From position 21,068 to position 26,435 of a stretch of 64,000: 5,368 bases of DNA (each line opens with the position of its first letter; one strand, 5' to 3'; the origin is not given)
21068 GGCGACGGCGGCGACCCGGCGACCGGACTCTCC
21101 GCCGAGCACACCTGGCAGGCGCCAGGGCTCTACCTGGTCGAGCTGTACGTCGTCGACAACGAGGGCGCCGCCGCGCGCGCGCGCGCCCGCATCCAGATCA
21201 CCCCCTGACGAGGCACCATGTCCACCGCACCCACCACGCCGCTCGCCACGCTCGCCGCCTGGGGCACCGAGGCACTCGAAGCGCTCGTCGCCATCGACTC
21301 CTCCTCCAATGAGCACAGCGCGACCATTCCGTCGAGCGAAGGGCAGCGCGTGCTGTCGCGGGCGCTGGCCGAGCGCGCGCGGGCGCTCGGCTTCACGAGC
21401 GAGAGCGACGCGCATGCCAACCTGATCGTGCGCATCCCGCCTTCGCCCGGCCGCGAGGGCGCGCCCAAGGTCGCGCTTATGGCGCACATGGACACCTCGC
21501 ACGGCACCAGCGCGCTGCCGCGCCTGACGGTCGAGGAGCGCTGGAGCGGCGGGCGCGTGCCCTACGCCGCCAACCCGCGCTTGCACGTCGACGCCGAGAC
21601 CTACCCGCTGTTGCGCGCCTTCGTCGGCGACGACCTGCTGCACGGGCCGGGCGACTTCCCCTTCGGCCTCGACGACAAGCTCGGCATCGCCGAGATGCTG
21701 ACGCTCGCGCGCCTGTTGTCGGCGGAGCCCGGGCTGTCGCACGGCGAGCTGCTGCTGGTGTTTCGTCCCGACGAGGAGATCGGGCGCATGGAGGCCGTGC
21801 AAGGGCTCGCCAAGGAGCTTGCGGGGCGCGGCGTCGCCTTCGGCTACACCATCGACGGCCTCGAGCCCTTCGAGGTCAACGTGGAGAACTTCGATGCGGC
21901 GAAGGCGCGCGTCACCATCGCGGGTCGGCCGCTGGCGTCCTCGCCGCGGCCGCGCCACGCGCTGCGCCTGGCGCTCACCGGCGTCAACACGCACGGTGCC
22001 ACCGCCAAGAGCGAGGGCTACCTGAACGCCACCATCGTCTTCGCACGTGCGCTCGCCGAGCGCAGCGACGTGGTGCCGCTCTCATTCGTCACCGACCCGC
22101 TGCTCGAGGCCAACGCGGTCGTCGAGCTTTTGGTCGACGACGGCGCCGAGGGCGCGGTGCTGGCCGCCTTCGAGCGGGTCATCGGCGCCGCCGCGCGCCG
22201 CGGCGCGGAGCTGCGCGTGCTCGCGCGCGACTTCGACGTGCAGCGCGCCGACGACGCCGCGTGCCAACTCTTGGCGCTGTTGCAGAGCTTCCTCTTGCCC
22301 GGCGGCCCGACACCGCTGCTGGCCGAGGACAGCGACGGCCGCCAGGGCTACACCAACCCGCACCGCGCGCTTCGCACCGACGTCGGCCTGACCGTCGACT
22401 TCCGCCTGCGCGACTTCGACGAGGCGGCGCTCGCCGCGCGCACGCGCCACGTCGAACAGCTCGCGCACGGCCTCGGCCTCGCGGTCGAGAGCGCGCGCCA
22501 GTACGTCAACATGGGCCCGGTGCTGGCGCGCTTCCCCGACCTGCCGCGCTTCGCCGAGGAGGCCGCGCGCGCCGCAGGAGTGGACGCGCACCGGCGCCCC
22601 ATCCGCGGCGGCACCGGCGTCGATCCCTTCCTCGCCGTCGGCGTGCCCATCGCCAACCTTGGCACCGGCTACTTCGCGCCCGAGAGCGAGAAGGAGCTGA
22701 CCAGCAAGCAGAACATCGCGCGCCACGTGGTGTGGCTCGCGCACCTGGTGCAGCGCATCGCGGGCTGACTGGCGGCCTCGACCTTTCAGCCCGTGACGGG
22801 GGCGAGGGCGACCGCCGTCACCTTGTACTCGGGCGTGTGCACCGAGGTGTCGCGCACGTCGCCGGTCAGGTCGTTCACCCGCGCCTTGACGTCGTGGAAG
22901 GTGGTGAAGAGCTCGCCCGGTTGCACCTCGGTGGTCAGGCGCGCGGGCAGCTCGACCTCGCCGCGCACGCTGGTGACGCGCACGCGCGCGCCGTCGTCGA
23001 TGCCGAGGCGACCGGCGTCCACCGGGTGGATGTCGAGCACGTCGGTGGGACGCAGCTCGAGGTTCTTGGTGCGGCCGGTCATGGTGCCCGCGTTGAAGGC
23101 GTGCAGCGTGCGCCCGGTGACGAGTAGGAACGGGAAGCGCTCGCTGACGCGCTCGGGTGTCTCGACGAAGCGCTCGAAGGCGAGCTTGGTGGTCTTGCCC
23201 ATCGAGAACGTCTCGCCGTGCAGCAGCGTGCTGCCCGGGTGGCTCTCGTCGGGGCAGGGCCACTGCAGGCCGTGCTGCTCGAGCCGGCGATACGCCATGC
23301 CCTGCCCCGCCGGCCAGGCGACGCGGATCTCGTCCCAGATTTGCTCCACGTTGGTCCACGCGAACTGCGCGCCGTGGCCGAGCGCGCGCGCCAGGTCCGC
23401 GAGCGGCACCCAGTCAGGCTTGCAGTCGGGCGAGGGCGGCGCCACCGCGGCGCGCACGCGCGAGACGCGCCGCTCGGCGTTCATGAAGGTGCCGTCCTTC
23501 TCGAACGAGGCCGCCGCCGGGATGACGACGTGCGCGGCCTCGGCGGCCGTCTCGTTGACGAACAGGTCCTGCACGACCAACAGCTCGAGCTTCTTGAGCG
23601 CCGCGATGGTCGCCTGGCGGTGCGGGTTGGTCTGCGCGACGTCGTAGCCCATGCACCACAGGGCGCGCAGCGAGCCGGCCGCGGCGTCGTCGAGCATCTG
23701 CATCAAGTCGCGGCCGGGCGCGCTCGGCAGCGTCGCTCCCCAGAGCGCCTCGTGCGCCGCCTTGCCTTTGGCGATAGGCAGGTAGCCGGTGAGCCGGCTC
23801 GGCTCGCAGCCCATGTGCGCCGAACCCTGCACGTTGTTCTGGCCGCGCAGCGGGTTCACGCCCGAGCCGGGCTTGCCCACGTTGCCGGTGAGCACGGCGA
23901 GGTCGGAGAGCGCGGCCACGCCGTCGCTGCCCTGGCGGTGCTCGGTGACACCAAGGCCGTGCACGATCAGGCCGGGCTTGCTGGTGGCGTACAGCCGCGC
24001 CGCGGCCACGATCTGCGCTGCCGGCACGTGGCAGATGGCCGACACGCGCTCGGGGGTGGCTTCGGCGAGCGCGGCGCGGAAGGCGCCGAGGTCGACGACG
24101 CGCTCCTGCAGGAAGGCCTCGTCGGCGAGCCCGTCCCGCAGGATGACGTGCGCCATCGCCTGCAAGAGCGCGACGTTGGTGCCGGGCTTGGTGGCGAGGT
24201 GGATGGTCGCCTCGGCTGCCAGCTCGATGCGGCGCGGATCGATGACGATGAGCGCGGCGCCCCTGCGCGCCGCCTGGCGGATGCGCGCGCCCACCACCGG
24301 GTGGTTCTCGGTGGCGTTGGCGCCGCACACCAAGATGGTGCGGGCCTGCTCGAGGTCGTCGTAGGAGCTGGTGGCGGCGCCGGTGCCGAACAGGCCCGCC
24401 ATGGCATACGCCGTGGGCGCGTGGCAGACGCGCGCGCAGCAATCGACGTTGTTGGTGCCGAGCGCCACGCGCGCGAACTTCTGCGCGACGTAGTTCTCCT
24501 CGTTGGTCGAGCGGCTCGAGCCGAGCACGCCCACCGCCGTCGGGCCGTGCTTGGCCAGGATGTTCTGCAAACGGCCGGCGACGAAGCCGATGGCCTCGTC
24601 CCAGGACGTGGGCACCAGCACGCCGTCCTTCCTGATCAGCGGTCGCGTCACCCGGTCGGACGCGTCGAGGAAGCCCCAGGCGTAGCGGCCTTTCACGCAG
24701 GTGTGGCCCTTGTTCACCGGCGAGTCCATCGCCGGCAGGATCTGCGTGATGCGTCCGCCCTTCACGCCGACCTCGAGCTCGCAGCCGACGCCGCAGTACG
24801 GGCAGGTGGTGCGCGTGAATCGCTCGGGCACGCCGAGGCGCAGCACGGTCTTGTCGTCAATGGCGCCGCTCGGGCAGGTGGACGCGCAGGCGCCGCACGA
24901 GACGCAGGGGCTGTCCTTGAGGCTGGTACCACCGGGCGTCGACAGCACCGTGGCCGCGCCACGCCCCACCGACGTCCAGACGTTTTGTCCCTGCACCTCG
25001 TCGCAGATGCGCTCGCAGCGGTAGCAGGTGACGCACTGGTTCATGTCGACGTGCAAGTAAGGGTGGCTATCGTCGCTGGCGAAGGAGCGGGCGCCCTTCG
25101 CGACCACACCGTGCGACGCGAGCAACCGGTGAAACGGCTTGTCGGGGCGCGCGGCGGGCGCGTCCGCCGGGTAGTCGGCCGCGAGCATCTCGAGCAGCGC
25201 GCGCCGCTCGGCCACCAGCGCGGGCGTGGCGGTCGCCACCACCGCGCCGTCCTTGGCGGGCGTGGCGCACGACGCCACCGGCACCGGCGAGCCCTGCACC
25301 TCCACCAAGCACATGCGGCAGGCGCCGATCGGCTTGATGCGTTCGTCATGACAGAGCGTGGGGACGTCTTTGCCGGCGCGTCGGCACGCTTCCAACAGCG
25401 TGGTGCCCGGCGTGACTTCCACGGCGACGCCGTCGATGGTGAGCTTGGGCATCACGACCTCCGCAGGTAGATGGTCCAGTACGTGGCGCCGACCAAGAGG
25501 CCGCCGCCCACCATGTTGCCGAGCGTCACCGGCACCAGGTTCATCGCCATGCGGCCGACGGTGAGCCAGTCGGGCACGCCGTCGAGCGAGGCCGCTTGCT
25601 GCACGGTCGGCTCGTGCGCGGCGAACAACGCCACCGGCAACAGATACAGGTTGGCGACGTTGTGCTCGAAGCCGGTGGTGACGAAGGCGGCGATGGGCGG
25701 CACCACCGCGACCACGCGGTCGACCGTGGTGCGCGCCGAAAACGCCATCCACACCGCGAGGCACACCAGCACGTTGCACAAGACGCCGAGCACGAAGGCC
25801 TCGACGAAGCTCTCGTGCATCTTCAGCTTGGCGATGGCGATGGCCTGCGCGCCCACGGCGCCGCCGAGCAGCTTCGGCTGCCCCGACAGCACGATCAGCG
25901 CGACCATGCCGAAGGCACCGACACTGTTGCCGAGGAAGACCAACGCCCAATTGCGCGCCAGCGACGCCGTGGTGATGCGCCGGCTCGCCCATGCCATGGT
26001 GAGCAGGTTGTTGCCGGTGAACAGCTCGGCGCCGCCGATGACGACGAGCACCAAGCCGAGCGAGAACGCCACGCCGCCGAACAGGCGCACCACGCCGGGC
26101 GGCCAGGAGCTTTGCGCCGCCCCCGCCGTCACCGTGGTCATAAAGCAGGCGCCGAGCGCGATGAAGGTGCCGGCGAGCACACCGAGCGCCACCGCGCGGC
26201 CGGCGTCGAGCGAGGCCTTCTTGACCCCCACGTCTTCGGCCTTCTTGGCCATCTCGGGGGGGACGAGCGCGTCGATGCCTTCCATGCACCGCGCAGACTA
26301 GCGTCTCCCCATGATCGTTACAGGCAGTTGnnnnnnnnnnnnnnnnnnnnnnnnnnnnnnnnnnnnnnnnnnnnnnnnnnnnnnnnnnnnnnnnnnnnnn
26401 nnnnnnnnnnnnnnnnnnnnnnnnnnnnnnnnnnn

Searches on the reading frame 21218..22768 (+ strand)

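Call 51: search_protein_families(library=pfam, proteins=[window:21218-22768:+], max_evalue=0.0001)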
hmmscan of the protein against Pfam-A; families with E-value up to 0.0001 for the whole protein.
window:21218-22768:+ (516 aa): 1 family
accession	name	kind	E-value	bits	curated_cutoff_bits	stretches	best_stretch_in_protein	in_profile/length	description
PF01546.33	Peptidase_M20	-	4e-06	27.3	24.6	1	151-512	34-205/206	Peptidase family M20/M25/M40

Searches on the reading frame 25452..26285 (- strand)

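Call 51: search_protein_families(library=pfam, proteins=[window:25452-26285:-], max_evalue=0.0001)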
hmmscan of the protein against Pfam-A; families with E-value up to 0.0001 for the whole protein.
window:25452-26285:- (277 aa): 1 family
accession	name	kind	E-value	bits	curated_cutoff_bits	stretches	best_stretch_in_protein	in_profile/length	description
PF01226.23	Form_Nir_trans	-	4.4e-73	246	34.6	1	11-270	1-239/240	Formate/nitrite transporter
